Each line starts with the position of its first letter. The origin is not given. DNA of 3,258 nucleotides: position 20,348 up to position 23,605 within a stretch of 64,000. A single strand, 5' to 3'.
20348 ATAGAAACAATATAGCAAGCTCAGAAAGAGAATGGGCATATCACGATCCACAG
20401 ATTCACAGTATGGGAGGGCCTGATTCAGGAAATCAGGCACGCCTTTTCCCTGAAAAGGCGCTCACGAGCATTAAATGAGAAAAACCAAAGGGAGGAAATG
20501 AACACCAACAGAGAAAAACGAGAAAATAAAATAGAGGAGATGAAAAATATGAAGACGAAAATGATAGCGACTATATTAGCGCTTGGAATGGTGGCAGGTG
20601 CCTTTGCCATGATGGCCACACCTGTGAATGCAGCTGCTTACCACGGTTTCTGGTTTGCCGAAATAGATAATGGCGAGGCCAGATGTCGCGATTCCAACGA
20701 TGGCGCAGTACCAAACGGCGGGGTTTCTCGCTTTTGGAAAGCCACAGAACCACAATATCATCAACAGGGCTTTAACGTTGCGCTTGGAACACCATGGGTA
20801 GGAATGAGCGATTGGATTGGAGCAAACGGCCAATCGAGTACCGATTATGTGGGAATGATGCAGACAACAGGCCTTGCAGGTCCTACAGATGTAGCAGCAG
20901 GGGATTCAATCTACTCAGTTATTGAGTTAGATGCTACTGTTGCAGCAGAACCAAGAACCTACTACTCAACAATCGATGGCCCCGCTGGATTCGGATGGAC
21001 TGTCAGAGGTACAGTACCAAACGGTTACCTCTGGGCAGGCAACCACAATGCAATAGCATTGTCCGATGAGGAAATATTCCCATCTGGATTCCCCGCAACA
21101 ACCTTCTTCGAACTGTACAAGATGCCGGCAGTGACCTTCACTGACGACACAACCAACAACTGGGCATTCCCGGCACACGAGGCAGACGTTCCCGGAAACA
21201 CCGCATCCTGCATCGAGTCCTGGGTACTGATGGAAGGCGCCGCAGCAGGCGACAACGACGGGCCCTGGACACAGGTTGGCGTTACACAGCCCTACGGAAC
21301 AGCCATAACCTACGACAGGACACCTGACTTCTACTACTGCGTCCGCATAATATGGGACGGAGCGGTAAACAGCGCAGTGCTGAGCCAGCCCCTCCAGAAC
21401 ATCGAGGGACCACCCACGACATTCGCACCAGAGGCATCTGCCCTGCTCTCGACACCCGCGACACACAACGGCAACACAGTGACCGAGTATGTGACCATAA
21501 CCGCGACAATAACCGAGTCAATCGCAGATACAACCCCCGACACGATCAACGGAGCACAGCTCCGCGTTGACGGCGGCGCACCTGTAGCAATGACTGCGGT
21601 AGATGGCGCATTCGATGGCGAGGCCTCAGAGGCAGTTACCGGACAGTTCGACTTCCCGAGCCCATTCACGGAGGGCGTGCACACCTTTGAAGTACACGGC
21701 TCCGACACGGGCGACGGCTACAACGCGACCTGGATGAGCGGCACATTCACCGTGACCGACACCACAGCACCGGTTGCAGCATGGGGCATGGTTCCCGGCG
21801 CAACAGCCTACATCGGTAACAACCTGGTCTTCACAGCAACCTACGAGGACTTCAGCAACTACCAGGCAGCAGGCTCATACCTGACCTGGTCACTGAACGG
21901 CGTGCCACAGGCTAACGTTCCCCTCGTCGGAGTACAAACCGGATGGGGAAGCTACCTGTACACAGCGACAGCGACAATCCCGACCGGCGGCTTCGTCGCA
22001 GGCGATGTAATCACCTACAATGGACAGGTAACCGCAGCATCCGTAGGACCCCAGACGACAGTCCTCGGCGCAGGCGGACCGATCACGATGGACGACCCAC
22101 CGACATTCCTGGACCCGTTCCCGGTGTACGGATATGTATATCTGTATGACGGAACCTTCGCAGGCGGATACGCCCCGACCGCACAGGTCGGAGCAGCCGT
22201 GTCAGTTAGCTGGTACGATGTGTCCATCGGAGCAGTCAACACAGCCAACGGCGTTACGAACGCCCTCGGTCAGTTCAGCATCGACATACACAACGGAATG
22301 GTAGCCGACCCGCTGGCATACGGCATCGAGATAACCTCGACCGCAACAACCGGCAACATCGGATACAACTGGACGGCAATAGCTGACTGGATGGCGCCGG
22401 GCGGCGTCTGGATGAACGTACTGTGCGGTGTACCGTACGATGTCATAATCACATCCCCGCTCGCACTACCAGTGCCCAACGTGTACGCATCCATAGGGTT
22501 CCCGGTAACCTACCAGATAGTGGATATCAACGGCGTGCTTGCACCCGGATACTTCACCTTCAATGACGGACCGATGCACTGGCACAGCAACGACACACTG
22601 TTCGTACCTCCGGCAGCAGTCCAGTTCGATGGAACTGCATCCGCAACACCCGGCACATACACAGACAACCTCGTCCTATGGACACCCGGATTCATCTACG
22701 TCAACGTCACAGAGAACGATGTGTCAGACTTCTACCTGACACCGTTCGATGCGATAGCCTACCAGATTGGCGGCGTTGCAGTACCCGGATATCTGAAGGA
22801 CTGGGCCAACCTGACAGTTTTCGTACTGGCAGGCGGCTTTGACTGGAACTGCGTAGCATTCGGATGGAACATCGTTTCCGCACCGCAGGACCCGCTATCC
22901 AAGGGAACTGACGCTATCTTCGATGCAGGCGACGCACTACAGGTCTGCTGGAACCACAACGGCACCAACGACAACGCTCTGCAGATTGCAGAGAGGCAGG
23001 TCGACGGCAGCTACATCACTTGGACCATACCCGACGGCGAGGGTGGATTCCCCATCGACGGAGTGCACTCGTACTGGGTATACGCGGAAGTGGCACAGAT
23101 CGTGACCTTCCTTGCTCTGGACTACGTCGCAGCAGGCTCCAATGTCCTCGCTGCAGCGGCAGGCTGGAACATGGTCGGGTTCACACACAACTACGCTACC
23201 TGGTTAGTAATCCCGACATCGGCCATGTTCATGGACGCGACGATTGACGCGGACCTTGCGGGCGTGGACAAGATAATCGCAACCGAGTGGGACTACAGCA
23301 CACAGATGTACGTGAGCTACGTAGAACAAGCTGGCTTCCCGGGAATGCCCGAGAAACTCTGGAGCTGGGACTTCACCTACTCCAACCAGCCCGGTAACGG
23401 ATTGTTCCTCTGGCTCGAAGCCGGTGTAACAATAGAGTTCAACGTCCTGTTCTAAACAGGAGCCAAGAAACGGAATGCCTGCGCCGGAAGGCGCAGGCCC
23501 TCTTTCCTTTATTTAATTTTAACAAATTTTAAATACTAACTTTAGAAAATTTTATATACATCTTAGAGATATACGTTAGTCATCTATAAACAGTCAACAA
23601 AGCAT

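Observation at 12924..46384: Candidate undescribed surface-fibre system: an archaeosortase / Ras-like GTPase operon and a single giant PEF-CTERM substrate with module-sharing neighbours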

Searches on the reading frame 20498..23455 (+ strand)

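Call 9: search_protein_families(library=ncbifam, proteins=[window:20498-23455:+], max_evalue=0.1)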
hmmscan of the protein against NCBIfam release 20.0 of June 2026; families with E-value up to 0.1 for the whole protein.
window:20498-23455:+ (985 aa): 1 family
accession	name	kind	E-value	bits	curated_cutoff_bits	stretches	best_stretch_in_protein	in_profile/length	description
NF011601.0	PRK15027.1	equivalog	0.094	11.1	912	1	756-809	207-260/484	xylulokinase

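Call 10: search_protein_families(library=pfam, proteins=[window:20498-23455:+], max_evalue=0.01)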
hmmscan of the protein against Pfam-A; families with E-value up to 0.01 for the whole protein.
window:20498-23455:+ (985 aa): 0 families
